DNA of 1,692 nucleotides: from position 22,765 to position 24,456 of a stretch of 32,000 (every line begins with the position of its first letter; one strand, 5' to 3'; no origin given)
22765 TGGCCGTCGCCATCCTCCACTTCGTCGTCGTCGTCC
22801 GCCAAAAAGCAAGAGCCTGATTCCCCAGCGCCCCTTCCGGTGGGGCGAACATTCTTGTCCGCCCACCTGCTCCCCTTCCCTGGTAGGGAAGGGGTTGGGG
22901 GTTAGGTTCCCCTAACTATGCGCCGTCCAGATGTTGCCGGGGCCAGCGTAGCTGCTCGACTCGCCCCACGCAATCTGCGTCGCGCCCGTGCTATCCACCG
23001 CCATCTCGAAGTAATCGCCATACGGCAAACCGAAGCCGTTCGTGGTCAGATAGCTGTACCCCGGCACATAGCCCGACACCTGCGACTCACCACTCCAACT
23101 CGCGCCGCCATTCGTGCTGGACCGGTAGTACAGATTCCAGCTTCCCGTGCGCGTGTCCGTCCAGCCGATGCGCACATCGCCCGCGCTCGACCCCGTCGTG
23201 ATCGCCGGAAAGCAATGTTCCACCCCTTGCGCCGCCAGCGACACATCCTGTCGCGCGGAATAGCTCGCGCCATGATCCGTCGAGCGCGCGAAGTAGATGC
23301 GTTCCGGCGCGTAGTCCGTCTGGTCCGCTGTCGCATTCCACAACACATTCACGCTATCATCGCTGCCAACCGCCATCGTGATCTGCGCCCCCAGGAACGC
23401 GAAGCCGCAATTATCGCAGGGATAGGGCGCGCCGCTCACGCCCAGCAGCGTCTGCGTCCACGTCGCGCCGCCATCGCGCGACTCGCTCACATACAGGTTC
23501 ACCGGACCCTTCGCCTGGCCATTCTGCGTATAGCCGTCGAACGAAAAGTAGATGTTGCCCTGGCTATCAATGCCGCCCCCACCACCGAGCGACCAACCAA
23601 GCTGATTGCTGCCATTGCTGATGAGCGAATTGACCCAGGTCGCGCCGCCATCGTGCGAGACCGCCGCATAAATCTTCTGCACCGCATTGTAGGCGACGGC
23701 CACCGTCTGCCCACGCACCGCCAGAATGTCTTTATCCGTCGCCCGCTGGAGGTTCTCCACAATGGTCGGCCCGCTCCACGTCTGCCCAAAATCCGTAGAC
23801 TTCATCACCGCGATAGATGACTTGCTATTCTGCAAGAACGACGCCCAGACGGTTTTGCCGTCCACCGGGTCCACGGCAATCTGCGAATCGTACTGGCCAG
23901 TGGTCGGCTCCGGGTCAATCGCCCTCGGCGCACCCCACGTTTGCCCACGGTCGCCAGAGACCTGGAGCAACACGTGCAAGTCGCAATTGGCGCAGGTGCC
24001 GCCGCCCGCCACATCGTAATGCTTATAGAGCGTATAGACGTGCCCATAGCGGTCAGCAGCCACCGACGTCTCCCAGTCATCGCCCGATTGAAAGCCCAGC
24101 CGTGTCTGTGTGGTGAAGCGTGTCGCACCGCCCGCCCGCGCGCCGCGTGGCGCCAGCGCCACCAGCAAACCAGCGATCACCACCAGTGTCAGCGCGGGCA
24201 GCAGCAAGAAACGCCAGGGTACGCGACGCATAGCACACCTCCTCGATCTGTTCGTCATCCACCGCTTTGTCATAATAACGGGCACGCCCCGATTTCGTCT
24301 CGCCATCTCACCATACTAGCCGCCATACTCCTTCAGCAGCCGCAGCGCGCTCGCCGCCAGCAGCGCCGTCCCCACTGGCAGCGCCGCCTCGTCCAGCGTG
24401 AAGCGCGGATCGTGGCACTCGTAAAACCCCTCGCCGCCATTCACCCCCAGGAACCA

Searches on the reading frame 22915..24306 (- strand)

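Call 62: search_protein_families(library=pfam, proteins=[window:22915-24306:-], max_evalue=0.00001)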
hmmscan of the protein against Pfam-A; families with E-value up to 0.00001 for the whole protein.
window:22915-24306:- (464 aa): 2 families
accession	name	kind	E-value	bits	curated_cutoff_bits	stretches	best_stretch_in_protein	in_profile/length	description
PF13088.12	BNR_2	-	6e-13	49.2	31.4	1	112-226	84-200/277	BNR repeat-like domain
PF02012.26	BNR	-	1.2e-07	31.1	27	0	170-178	3-11/12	BNR/Asp-box repeat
